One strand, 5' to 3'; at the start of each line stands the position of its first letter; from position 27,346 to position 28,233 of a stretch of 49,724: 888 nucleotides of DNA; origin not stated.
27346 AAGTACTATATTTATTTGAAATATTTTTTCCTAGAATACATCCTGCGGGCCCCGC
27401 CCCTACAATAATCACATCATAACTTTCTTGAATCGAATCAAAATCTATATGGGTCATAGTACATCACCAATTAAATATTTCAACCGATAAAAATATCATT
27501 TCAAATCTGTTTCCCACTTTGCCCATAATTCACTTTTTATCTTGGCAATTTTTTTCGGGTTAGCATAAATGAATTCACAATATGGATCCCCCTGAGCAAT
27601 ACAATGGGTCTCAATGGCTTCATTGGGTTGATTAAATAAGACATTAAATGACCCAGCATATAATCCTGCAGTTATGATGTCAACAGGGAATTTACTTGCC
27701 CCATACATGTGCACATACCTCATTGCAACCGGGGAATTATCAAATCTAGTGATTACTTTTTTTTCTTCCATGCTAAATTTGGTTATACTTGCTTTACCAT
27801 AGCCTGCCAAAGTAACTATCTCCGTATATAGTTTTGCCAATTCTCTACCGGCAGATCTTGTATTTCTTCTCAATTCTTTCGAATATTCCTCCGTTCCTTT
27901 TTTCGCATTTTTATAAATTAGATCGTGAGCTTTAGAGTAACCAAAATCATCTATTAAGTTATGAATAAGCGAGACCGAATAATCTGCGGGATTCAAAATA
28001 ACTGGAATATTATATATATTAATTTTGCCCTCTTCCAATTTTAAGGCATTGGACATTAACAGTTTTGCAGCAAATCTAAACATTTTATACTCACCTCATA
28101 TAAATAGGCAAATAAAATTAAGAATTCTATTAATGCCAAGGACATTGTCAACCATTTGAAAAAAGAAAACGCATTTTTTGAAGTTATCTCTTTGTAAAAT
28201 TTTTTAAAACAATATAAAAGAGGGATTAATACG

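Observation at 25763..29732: Five-gene minus-strand cluster: KaiC-like ATPase, UbiA prenyltransferase, V4R protein, GGR-like flavoprotein and an Asp-motif membrane protein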

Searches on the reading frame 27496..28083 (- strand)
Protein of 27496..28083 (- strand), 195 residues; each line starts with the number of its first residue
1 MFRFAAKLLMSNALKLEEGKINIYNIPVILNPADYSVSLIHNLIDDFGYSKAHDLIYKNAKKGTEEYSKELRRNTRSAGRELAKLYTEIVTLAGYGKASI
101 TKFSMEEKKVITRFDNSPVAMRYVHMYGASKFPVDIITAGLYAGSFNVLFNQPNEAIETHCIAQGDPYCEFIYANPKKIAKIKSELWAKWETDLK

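Call 3: search_protein_families(library=pfam, proteins=[window:27496-28083:-], max_evalue=0.01)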
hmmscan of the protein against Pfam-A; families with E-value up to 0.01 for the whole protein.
window:27496-28083:- (195 aa): 2 families
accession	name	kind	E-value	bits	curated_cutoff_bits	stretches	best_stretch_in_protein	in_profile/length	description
PF02830.23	V4R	-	1.8e-07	31.5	31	1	127-172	14-59/62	V4R domain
PF06505.16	XylR_N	-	0.0047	17.1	23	1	14-105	8-100/101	Activator of aromatic catabolism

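Call 4: search_protein_families(library=ncbifam, proteins=[window:27496-28083:-], max_evalue=0.01)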
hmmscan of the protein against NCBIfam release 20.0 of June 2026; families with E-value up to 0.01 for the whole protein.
window:27496-28083:- (195 aa): 0 families

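Call 15: find_homologous_proteins(query=window:27496-28083:-, max_evalue=0.00001)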
Query window:27496-28083:- (195 aa): 5 proteins with E <= 0.00001 among 95 candidates.
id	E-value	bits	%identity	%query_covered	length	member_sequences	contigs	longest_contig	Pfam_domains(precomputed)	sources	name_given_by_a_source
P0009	1.1e-125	435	100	100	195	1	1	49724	PF02830.24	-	-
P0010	4.2e-91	322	73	97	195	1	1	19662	PF02830.24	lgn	-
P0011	8.8e-70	252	59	95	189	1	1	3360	-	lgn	-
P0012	2.4e-67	245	58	95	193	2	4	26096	PF02830.24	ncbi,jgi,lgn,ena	-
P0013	4.6e-67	244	58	95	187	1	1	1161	PF02830.24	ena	-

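Call 16: find_encoding_contigs(protein=P0011, flank=10000, max_places=3)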
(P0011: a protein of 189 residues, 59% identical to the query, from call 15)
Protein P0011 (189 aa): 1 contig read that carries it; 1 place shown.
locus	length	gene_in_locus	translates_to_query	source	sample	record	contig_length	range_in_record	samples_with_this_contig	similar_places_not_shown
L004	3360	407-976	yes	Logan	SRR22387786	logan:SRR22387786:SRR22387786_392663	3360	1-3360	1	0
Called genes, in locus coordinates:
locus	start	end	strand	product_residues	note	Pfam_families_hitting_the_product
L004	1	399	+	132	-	?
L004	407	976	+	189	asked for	-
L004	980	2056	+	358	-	PF01494:FAD_binding_3, PF05834:Lycopene_cycl (faint)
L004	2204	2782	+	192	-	-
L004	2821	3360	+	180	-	?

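Call 25: search_protein_families(library=padloc, proteins=[window:27496-28083:-], max_evalue=0.01)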
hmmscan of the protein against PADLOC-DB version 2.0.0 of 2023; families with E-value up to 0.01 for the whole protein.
window:27496-28083:- (195 aa): 0 families

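Call 26: find_related_loci(query=A2, collection=metagenome_contigs, flank=10000)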
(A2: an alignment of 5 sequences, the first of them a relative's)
Query A2 (195 aa) in metagenome_contigs; peptide patterns used: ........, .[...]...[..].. (x = any residue, [..] = any of these).
600 stretches matched a pattern (row limit reached: there are more); 336 encode a relative of the query (tblastn E <= 1e-3); the best 80 are kept; 80 distinct loci.
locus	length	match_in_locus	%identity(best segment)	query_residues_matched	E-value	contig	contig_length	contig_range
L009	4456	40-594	58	2-186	4e-74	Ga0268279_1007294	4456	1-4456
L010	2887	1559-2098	34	1-189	5e-35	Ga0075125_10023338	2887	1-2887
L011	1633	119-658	34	1-189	2e-35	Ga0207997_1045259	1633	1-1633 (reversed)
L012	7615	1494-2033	34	1-189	2e-33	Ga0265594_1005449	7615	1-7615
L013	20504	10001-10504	35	1-172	5e-29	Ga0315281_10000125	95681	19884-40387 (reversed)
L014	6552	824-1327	33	1-172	4e-28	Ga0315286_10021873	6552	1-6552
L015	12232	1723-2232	32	1-179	4e-27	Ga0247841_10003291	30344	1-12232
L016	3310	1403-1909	31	1-172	1e-23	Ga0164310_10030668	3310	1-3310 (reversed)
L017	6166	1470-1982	33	7-181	2e-23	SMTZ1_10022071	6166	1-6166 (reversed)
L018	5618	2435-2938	32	7-178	7e-23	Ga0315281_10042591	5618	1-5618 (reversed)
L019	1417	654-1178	33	10-178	8e-18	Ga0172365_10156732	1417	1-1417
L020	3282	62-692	33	10-178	1e-17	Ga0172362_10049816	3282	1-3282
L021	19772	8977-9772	38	28-178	5e-15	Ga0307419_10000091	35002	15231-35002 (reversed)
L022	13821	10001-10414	33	28-172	1e-14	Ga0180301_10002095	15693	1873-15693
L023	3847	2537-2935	28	37-172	5e-14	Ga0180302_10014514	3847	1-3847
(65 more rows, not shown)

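Call 30: search_protein_families(library=pfam, proteins=[L017:154-1455:+, L018:1131-2420:+, L016:3-1403:+, L013:12701-13987:+, L020:1123-2394:+, L012:2892-3386:+, L012:3383-3838:+, L012:4424-5971:+, L015:3226-4716:-, L016:1926-2561:+], max_evalue=0.001)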
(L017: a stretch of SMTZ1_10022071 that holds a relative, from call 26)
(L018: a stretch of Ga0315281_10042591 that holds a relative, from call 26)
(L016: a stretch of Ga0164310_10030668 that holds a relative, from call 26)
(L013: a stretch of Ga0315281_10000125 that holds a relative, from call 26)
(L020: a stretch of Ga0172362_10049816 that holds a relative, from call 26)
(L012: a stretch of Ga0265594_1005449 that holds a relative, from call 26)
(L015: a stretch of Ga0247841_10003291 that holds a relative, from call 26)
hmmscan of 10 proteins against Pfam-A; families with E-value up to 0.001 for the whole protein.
L017:154-1455:+ (433 aa): 10 families
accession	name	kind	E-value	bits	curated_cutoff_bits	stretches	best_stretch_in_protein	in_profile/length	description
PF01593.30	Amino_oxidase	-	1.2e-44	153.7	19.8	1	14-428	1-443/443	Flavin containing amine oxidoreductase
PF13450.12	NAD_binding_8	-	6.5e-15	55.6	21.9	1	9-73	1-67/68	NAD(P)-binding Rossmann-like domain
PF01266.30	DAO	-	3.6e-07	30.5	27.9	1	8-41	3-36/353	FAD dependent oxidoreductase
PF00890.30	FAD_binding_2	-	7.5e-07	29.1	20.4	1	7-42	2-37/414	FAD binding domain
PF01946.23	Thi4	-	1.5e-05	24.8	26.2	1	5-43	18-57/235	Thi4 family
PF03486.20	HI0933_like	-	1.6e-05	24.9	50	1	6-41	2-37/244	HI0933-like protein Rossmann domain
PF07992.20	Pyr_redox_2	-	0.00011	22.2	26.1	1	6-40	144-178/291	Pyridine nucleotide-disulphide oxidoreductase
PF00070.33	Pyr_redox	-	0.00019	22.3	22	1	7-40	2-35/82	Pyridine nucleotide-disulphide oxidoreductase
PF12831.13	FAD_oxidored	-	0.00021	21.2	27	1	8-43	3-38/416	FAD dependent oxidoreductase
PF13738.12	Pyr_redox_3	-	0.00068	19.4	30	0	8-64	1-60/305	Pyridine nucleotide-disulphide oxidoreductase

L018:1131-2420:+ (429 aa): 9 families
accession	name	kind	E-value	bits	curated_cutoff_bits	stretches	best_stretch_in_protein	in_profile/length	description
PF01593.30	Amino_oxidase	-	6.3e-42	144.8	19.8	1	10-424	1-443/443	Flavin containing amine oxidoreductase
PF13450.12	NAD_binding_8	-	1.4e-16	61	21.9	1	5-69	1-67/68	NAD(P)-binding Rossmann-like domain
PF00890.30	FAD_binding_2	-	7.8e-07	29.1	20.4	1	3-38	2-37/414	FAD binding domain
PF07992.20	Pyr_redox_2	-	1.9e-06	28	26.1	1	1-38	1-39/291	Pyridine nucleotide-disulphide oxidoreductase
PF01266.30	DAO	-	4.5e-06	26.9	27.9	1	2-37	1-36/353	FAD dependent oxidoreductase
PF03486.20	HI0933_like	-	6e-06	26.3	50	1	2-38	2-38/244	HI0933-like protein Rossmann domain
PF01946.23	Thi4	-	3.5e-05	23.6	26.2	1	2-39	19-57/235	Thi4 family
PF00070.33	Pyr_redox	-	4.4e-05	24.3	22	1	2-36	1-35/82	Pyridine nucleotide-disulphide oxidoreductase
PF12831.13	FAD_oxidored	-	0.00012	22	27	1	3-39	2-38/416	FAD dependent oxidoreductase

L016:3-1403:+ (466 aa): 0 families

L013:12701-13987:+ (428 aa): 2 families
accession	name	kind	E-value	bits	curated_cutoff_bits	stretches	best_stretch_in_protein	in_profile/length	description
PF01070.24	FMN_dh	-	3.2e-17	63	24.9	2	328-396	270-339/350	FMN-dependent dehydrogenase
PF01645.23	Glu_synthase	-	1.1e-13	51.5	20.4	1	102-366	63-310/369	Conserved region in glutamate synthase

L020:1123-2394:+ (423 aa): 1 family
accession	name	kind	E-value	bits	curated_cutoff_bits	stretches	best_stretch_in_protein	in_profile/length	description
PF08495.15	FIST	-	3.4e-21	76.4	23.2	1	34-271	1-189/189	FIST N domain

L012:2892-3386:+ (164 aa): 5 families
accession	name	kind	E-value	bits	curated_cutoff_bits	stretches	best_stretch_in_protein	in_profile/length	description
PF00583.31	Acetyltransf_1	-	3.2e-17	63.3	20.7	1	50-153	19-116/116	Acetyltransferase (GNAT) family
PF13673.13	Acetyltransf_10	-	5.8e-10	39.7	23.6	1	56-161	21-115/128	Acetyltransferase (GNAT) domain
PF13508.13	Acetyltransf_7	-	7.4e-10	39.5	27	1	65-153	3-82/84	Acetyltransferase (GNAT) domain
PF13420.13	Acetyltransf_4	-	1.1e-08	35.7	24.3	1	14-154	1-135/155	Acetyltransferase (GNAT) domain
PF08445.16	FR47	-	4.1e-06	27.1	22.1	1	94-156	19-80/86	FR47-like protein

L012:3383-3838:+ (151 aa): 1 family
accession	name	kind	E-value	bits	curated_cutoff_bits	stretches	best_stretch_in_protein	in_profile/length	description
PF00293.34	NUDIX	-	7.1e-17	62.1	21.1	1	15-143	6-131/134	NUDIX domain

L012:4424-5971:+ (515 aa): 0 families

L015:3226-4716:- (496 aa): 4 families
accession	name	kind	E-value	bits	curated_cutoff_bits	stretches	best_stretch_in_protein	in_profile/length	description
PF01739.24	CheR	-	1.1e-30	107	27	2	22-148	1-118/195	CheR methyltransferase, SAM binding domain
PF00091.31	Tubulin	-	7.4e-14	52.9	33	1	276-436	4-187/190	Tubulin/FtsZ family, GTPase domain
PF13649.12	Methyltransf_25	-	1.3e-05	26.2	27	0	184-214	63-93/97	Methyltransferase domain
PF08242.18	Methyltransf_12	-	0.00019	22.6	30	0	174-218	64-96/98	Methyltransferase domain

L016:1926-2561:+ (211 aa): 8 families
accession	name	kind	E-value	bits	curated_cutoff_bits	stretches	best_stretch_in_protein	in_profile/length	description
PF08241.18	Methyltransf_11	-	1.9e-20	73.7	21.2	1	36-126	1-95/95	Methyltransferase domain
PF13649.12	Methyltransf_25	-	2.3e-16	60.7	27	1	35-122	1-97/97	Methyltransferase domain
PF13847.12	Methyltransf_31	-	3.6e-14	53.1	27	1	32-140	4-123/145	Methyltransferase domain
PF08242.18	Methyltransf_12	-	7.2e-13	49.5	30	1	36-124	1-98/98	Methyltransferase domain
PF13489.12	Methyltransf_23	-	3.6e-12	46.7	27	1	28-191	19-161/164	Methyltransferase domain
PF01209.24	Ubie_methyltran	-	1.2e-08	35.1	20.1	1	28-128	44-154/233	ubiE/COQ5 methyltransferase family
PF20922.3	Anamorsin_N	-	0.00026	21.2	27.1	1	64-133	24-94/163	Anamorsin, N-terminal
PF07021.18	MetW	-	0.0003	20.9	21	1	32-120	14-104/193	Methionine biosynthesis protein MetW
